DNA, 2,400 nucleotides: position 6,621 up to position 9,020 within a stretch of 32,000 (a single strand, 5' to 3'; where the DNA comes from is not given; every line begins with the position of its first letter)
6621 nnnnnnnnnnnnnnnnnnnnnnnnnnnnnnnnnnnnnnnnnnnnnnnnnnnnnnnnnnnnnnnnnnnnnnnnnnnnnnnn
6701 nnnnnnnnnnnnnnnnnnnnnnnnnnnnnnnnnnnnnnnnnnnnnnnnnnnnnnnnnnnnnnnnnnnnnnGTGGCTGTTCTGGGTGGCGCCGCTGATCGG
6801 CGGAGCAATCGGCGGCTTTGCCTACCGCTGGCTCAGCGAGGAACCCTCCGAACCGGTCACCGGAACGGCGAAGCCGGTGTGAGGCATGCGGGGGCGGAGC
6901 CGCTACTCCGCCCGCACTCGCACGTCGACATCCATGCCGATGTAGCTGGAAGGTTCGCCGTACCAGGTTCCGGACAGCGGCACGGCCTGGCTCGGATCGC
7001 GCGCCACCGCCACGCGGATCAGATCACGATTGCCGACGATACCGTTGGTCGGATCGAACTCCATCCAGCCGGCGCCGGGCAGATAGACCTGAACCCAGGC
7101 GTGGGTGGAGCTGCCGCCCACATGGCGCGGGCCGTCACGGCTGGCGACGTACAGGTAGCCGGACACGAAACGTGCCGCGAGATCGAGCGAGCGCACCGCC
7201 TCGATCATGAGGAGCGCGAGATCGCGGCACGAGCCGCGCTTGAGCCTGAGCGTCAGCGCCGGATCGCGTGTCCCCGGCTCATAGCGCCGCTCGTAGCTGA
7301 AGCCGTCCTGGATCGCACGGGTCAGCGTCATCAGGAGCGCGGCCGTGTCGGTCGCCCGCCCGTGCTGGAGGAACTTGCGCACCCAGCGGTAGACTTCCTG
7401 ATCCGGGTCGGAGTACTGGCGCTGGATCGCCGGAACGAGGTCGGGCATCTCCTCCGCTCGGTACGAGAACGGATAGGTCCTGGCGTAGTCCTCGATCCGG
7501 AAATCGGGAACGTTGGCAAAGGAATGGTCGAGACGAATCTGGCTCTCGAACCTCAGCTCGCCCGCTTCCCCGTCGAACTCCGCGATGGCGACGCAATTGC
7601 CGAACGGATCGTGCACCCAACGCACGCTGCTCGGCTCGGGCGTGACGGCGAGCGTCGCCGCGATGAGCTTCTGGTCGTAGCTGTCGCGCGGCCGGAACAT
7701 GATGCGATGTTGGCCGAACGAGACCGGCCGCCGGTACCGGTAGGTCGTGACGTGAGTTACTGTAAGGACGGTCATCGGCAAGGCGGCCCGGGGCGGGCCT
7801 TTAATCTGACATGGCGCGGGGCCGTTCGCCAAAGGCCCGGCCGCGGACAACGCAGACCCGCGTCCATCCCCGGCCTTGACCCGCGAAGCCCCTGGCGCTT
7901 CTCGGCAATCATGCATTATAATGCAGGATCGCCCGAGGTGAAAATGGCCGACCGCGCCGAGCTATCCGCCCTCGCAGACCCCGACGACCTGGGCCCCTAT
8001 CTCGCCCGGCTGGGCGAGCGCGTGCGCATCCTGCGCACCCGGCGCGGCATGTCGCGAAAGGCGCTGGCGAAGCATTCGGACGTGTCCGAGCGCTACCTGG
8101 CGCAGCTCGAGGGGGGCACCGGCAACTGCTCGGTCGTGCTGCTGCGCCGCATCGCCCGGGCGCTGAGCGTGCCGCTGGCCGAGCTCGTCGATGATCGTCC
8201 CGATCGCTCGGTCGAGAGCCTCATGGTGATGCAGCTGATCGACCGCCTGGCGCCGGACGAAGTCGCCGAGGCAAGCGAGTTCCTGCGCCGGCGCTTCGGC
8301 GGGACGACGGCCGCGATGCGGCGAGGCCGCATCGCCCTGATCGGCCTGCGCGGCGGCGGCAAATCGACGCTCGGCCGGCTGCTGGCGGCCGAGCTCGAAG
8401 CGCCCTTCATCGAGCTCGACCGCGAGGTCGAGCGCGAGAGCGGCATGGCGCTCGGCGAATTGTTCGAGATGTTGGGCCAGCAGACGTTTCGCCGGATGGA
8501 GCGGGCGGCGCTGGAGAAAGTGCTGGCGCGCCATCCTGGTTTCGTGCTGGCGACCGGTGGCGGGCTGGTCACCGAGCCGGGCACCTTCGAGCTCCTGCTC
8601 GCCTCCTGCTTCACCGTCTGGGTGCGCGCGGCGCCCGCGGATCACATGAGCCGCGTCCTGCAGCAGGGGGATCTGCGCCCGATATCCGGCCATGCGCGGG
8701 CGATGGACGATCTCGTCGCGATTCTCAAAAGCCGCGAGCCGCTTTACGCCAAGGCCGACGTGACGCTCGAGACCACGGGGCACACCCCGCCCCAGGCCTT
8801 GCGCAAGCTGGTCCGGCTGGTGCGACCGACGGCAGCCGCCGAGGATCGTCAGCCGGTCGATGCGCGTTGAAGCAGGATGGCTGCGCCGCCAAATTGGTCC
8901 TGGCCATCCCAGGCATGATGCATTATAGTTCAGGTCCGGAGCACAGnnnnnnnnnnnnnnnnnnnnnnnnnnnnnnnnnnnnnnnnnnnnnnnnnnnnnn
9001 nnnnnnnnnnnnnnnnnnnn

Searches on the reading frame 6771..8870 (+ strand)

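Call 3: search_protein_families(library=pfam, proteins=[window:6771-8870:+])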
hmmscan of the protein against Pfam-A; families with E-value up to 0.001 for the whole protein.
window:6771-8870:+ (699 aa): 5 families
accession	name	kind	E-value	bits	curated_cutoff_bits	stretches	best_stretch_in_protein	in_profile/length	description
PF01202.28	SKI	-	3.5e-34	118.7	22.1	1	527-682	1-156/159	Shikimate kinase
PF13560.12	HTH_31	-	6.3e-10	39.7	27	1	413-472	1-61/64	Helix-turn-helix domain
PF01381.28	HTH_3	-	4.8e-08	33.4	23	1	419-472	2-55/55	Helix-turn-helix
PF13238.12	AAA_18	-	0.00018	22.4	29.4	1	521-633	1-112/128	AAA domain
PF13443.12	HTH_26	-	0.00051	20.7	22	1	419-478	3-63/63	Cro/C1-type HTH DNA-binding domain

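Call 5: search_protein_families(library=ncbifam, proteins=[window:6771-8870:+], max_evalue=0.01)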
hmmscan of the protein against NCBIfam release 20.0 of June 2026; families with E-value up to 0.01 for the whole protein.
window:6771-8870:+ (699 aa): 20 families
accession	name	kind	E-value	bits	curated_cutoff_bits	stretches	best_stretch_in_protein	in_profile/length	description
NF006015.0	PRK08154.1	subfamily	1.2e-115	386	204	1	403-692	20-310/314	anaerobic benzoate catabolism transcriptional regulator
NF010552.0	PRK13946.1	equivalog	1.2e-31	109.8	186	1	513-687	18-190/198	shikimate kinase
NF010553.0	PRK13947.1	equivalog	5e-27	95.2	204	1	521-682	4-163/173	shikimate kinase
NF010554.0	PRK13948.1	equivalog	1.8e-23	83.1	217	1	521-679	13-168/192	shikimate kinase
NF003456.0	PRK05057.1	equivalog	1.4e-21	77.1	195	1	519-673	5-159/173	shikimate kinase AroK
NF002988.0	PRK03731.1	equivalog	2e-20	73.2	161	1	520-678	4-162/174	shikimate kinase AroL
NF010627.0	PRK14021.1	equivalog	4.9e-19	68.1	565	1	515-686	3-176/542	bifunctional shikimate kinase/3-dehydroquinate synthase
NF010555.0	PRK13949.1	equivalog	1.5e-18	67.5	180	1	520-672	3-157/175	shikimate kinase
NF010556.0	PRK13951.1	equivalog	2.6e-18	66.2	560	1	520-661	2-137/492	bifunctional shikimate kinase AroK/3-dehydroquinate synthase AroB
NF040667.1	hom_kin_desulfo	exception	3.9e-18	65.9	197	1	521-682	3-160/163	homoserine kinase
NF006610.0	PRK09169.1-4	subfamily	2.8e-17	60.7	4299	1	512-667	2859-3012/3056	hypothetical protein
NF046032.1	TransRegSlrRBacil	equivalog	3.5e-09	36.9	250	1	415-474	3-63/149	HTH-type transcriptional regulator SlrR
NF010465.0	PRK13890.1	equivalog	1.1e-07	32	96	1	421-476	13-68/121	conjugal transfer protein TrbA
NF041951.1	phage_RstR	subfamily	9.8e-07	29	80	1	414-497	3-88/108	RstR family transcriptional repressor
NF001866.0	PRK00625.1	equivalog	7.6e-06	26.2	142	1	521-631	3-115/173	shikimate kinase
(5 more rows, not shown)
